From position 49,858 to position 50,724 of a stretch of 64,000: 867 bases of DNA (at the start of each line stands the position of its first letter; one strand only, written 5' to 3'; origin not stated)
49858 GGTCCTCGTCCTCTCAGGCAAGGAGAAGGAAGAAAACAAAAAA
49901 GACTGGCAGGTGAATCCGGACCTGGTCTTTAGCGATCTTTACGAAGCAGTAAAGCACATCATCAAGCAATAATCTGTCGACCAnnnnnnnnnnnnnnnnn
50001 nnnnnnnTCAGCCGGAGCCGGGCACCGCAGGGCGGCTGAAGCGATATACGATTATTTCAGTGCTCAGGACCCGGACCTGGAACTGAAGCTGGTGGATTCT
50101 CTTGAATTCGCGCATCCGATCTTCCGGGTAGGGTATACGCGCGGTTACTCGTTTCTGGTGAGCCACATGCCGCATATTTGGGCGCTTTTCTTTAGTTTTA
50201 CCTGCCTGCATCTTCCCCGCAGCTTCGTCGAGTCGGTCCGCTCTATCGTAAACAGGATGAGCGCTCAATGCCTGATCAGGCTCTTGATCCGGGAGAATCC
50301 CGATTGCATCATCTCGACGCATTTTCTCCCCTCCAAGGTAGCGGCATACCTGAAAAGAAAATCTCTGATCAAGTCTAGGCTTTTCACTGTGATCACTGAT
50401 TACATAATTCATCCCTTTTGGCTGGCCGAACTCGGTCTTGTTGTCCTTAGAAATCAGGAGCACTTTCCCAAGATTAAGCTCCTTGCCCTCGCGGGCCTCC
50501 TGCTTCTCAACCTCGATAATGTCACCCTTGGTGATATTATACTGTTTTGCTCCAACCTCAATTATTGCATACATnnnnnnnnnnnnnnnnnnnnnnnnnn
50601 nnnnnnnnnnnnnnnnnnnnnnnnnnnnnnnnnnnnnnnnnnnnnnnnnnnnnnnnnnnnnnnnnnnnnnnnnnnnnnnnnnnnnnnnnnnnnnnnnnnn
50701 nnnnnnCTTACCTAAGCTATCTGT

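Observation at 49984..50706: Abrupt convergent junction: truncated GT28 (MGDG-synthase-like) gene meets a truncated rplU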

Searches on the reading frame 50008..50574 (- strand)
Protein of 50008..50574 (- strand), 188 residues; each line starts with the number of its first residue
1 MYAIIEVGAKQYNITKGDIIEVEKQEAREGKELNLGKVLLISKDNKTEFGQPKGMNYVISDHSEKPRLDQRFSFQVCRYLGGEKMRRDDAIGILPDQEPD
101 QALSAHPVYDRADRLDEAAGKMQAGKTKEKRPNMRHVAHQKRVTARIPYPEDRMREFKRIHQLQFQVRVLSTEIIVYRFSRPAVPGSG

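Call 3: search_protein_families(library=pfam, proteins=[window:50008-50574:-], max_evalue=0.1)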
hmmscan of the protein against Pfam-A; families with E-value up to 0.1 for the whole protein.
window:50008-50574:- (188 aa): 1 family
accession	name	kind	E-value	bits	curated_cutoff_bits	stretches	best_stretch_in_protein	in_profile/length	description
PF00829.26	Ribosomal_L21p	-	6.2e-13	49.3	27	1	1-53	1-51/99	Ribosomal prokaryotic L21 protein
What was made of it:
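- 50420..50574 (-): 5' fragment (codons 1-52) of rplU (ribosomal protein L21). The intact orthologue is 105 aa. PF00829 profile positions 1-51 of 99 only (call 3).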

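Call 10: find_homologous_proteins(query=window:50008-50574:-)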
Query window:50008-50574:- (188 aa): 209 proteins with E <= 0.001 among 302 candidates; the best 120 are listed.
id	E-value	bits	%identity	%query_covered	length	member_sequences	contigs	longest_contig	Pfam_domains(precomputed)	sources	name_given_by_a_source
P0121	9.9e-16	76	73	28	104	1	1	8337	PF00829.27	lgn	-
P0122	1.4e-15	76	81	28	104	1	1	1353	PF00829.27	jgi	jgi:large subunit ribosomal protein L21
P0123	5.1e-15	74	79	28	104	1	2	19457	PF00829.27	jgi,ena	jgi:large subunit ribosomal protein L21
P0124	5.3e-15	74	79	28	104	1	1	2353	PF00829.27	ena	-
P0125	5.6e-15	74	77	28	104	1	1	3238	PF00829.27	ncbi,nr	ncbi:MAG: 50S ribosomal protein L21 [Candidatus Omnitrophica bacterium]|nr:50S ribosomal protein L21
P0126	7.8e-15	73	73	28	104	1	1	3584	PF00829.27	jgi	jgi:large subunit ribosomal protein L21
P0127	1.2e-14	72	77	28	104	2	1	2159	PF00829.27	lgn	-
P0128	1.4e-14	72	79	28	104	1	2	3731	PF00829.27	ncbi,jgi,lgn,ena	-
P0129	1.5e-14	72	57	41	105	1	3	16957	PF00829.27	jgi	jgi:large subunit ribosomal protein L21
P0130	1.7e-14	72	77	28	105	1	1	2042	PF00829.27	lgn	-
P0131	1.9e-14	72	52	45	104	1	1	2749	PF00829.27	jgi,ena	-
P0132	1.9e-14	72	75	28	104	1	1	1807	PF00829.27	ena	-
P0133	2.1e-14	72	73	28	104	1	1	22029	PF00829.27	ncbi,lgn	-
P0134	2.5e-14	72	54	41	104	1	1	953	PF00829.27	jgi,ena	-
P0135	2.7e-14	71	71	28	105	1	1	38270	PF00829.27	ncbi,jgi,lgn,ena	ncbi:MAG: 50S ribosomal protein L21 [Candidatus Omnitrophota bacterium]|jgi:large subunit ribosomal 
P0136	2.7e-14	71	52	45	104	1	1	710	PF00829.27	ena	-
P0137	2.9e-14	71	79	28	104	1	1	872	PF00829.27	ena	-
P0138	3.2e-14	71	73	28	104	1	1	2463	PF00829.27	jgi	-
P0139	3.4e-14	71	73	28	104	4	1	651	PF00829.27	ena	-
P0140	3.5e-14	71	75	28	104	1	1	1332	PF00829.27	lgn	-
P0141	3.9e-14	71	57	41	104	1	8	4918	PF00829.27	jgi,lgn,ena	jgi:large subunit ribosomal protein L21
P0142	4.0e-14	71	52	45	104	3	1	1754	PF00829.27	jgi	-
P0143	4.2e-14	71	52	45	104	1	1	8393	PF00829.27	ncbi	-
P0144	4.5e-14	71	75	28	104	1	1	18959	PF00829.27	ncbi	-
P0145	5.3e-14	70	75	28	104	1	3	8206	PF00829.27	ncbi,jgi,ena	-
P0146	5.3e-14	70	73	28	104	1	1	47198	PF00829.27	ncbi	ncbi:MAG: 50S ribosomal protein L21 [Candidatus Omnitrophota bacterium]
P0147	5.9e-14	70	71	28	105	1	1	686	PF00829.27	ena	-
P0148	6.8e-14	70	75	28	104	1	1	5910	PF00829.27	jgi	-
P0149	8.3e-14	70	52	45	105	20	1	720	PF00829.27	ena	-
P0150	8.3e-14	70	73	28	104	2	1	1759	PF00829.27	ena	-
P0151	8.5e-14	70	71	28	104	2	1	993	PF00829.27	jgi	jgi:large subunit ribosomal protein L21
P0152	9.2e-14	70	75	28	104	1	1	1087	PF00829.27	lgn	-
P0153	9.5e-14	70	75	28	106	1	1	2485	PF00829.27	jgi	jgi:large subunit ribosomal protein L21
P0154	1.0e-13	70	73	28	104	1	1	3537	PF00829.27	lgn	-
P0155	1.0e-13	70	73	28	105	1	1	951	PF00829.27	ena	-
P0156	1.0e-13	69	75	28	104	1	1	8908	PF00829.27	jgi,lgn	jgi:large subunit ribosomal protein L21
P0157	1.1e-13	69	75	28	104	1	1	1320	PF00829.27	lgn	-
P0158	1.1e-13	69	52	45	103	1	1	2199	PF00829.27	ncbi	-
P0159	1.1e-13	69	73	28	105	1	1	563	PF00829.27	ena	-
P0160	1.2e-13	69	69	28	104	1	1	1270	PF00829.27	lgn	-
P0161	1.2e-13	69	73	28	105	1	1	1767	PF00829.27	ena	-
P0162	1.2e-13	69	73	28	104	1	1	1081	PF00829.27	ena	-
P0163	1.4e-13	69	71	28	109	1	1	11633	PF00829.27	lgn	-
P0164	1.4e-13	69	75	28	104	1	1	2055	PF00829.27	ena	-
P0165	1.7e-13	69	75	28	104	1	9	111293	PF00829.27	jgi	jgi:large subunit ribosomal protein L21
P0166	1.8e-13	69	71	28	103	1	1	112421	PF00829.27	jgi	-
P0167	1.8e-13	69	52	45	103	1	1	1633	PF00829.27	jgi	-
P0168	1.9e-13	69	73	28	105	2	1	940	PF00829.27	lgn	-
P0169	1.9e-13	69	73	28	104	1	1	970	PF00829.27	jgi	-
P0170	2.2e-13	68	73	28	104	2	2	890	PF00829.27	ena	-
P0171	2.2e-13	68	73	28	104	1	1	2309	PF00829.27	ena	-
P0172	2.7e-13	68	71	28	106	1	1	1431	PF00829.27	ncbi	-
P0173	2.8e-13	68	71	28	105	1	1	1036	PF00829.27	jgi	jgi:large subunit ribosomal protein L21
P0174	3.1e-13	68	73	28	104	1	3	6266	PF00829.27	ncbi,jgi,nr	ncbi:MAG: 50S ribosomal protein L21 [Candidatus Omnitrophica bacterium]|nr:50S ribosomal protein L21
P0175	3.6e-13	68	71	28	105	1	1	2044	PF00829.27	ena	-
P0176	3.6e-13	68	73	28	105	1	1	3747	PF00829.27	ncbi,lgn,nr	ncbi:MAG: 50S ribosomal protein L21 [Candidatus Omnitrophica bacterium]|nr:50S ribosomal protein L21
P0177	3.7e-13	68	73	28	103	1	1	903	PF00829.27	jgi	-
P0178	4.0e-13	68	75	28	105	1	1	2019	PF00829.27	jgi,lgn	jgi:large subunit ribosomal protein L21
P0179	4.4e-13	67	71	28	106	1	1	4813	PF00829.27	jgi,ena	-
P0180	4.4e-13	67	71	28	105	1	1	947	PF00829.27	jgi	jgi:large subunit ribosomal protein L21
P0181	4.5e-13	67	73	28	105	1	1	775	PF00829.27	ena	-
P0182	4.6e-13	67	63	32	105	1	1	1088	PF00829.27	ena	-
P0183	5.4e-13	67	73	28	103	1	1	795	PF00829.27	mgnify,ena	mgnify:CR=1 FL=1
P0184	5.6e-13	67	73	28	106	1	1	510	PF00829.27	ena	-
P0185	6.3e-13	67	52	45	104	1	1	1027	PF00829.27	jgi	jgi:large subunit ribosomal protein L21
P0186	6.5e-13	67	52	45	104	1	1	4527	PF00829.27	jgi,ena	-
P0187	6.5e-13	67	73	28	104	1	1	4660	PF00829.27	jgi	jgi:large subunit ribosomal protein L21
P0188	6.9e-13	67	69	28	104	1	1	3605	PF00829.27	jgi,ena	-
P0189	7.3e-13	67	73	28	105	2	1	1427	PF00829.27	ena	-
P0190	7.4e-13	67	71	28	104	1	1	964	PF00829.27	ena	-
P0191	7.5e-13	67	71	28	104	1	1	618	PF00829.27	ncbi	-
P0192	7.6e-13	67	67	28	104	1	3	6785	PF00829.27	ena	-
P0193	7.7e-13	67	71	28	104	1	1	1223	PF00829.27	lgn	-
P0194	7.9e-13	67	71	28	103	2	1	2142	PF00829.27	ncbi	-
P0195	8.1e-13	67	75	28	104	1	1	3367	PF00829.27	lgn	-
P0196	8.5e-13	67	53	45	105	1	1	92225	PF00829.27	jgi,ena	-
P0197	8.7e-13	66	69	28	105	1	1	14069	PF00829.27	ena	-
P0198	8.8e-13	66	71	28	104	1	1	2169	PF00829.27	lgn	-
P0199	9.1e-13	66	67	28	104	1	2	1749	PF00829.27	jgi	jgi:large subunit ribosomal protein L21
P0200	9.2e-13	66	71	28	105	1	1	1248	PF00829.27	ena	-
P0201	9.7e-13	66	67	28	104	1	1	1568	PF00829.27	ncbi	-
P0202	9.7e-13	66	69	28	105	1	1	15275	PF00829.27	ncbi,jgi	jgi:large subunit ribosomal protein L21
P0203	1.0e-12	66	69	28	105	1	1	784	PF00829.27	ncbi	-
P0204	1.2e-12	66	73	28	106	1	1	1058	PF00829.27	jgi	jgi:large subunit ribosomal protein L21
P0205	1.2e-12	66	69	28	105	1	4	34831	PF00829.27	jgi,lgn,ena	-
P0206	1.3e-12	66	71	28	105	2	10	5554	PF00829.27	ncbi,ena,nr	ncbi:MAG TPA: 50S ribosomal protein L21 [Candidatus Omnitrophota bacterium]|nr:50S ribosomal protein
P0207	1.3e-12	66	71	28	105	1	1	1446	PF00829.27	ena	-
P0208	1.3e-12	66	71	28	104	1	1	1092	PF00829.27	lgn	-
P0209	1.3e-12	66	71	28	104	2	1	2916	PF00829.27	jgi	jgi:large subunit ribosomal protein L21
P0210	1.4e-12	66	69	28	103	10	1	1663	PF00829.27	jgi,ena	-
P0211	1.4e-12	66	71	28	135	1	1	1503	PF00829.27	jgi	-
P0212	1.5e-12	66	71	28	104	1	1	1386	PF00829.27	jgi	-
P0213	1.5e-12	66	71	28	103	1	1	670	PF00829.27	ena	-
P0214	1.6e-12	66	73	28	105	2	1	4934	PF00829.27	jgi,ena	-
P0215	1.8e-12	65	69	28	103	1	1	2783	PF00829.27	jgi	jgi:large subunit ribosomal protein L21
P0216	1.8e-12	65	73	28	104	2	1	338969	PF00829.27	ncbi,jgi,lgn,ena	ncbi:MAG: 50S ribosomal protein L21 [Candidatus Omnitrophota bacterium]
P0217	1.8e-12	65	71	28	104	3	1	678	PF00829.27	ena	-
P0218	1.9e-12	65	71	28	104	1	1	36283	PF00829.27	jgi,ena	-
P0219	2.0e-12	65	71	28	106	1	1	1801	PF00829.27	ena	-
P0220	2.1e-12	65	71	28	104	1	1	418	PF00829.27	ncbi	-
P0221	2.1e-12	65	65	28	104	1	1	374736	PF00829.27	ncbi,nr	ncbi:MAG: 50S ribosomal protein L21 [Candidatus Omnitrophica bacterium]|nr:50S ribosomal protein L21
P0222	2.1e-12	65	67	28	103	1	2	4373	PF00829.27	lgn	-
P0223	2.2e-12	65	58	37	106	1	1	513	PF00829.27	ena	-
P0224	2.3e-12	65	69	28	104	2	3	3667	PF00829.27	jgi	-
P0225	2.4e-12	65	67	28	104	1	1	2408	PF00829.27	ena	-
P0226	2.4e-12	65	67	28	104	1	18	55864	PF00829.27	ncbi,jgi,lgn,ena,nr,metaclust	ncbi:MAG: 50S ribosomal protein L21 [Candidatus Omnitrophica bacterium CG23_combo_of_CG06-09_8_20_14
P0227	2.4e-12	65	52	45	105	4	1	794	PF00829.27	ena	-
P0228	2.6e-12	65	67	28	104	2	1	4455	PF00829.27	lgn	-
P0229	2.6e-12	65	69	28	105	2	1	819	PF00829.27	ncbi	-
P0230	2.7e-12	65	56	40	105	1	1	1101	PF00829.27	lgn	-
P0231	2.9e-12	65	63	31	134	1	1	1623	PF00829.27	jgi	-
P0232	3.0e-12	65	56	37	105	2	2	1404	PF00829.27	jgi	-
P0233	3.1e-12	65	73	28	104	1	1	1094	PF00829.27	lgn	-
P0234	3.1e-12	65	71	28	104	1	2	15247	PF00829.27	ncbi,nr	ncbi:MAG: 50S ribosomal protein L21 [Candidatus Omnitrophica bacterium]|nr:50S ribosomal protein L21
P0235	3.5e-12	65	65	28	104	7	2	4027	PF00829.27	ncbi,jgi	ncbi:MAG: 50S ribosomal protein L21 [Candidatus Omnitrophota bacterium]|jgi:large subunit ribosomal 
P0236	3.6e-12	64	71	28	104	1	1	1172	PF00829.27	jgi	jgi:large subunit ribosomal protein L21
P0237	3.8e-12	64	73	28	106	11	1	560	PF00829.27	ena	-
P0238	3.9e-12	64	67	28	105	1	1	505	PF00829.27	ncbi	-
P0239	4.7e-12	64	69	28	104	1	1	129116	PF00829.27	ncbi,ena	-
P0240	4.8e-12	64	69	28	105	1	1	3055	PF00829.27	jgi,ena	-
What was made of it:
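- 50008..50419 (-): Non-coding tail of the 188-aa minus ORF. It is antisense read-through of GT28. L21 homologues cover only 28-45% of the ORF (call 10).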

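Call 32: find_encoding_contigs(protein=P0221, flank=3000, max_places=1)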
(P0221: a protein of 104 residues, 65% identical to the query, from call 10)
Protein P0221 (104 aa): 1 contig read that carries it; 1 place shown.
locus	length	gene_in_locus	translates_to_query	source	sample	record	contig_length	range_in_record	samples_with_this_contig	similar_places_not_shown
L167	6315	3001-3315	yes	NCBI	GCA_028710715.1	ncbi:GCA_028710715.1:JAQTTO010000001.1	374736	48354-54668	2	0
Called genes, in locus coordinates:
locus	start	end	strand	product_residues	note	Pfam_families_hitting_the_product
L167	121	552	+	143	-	PF07963:N_methyl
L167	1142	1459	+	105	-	PF10105:DUF2344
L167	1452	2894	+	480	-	PF00575:S1 (weak), PF10150:RNase_E_G, PF20833:RNase_E_G_Thio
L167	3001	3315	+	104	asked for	PF00829:Ribosomal_L21p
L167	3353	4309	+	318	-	PF01018:GTP1_OBG, PF01926:MMR_HSR1, PF02421:FeoB_N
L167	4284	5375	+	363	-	PF00696:AA_kinase, PF01472:PUA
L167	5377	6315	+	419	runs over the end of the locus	PF00171:Aldedh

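Call 43: search_protein_families(library=pfam, proteins=[P0367], max_evalue=0.001)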
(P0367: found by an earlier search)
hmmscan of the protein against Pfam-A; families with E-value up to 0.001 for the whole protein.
P0367 (71 aa): 1 family
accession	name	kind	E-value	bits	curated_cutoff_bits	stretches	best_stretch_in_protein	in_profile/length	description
PF00829.26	Ribosomal_L21p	-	4.5e-19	69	27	1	2-67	36-99/99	Ribosomal prokaryotic L21 protein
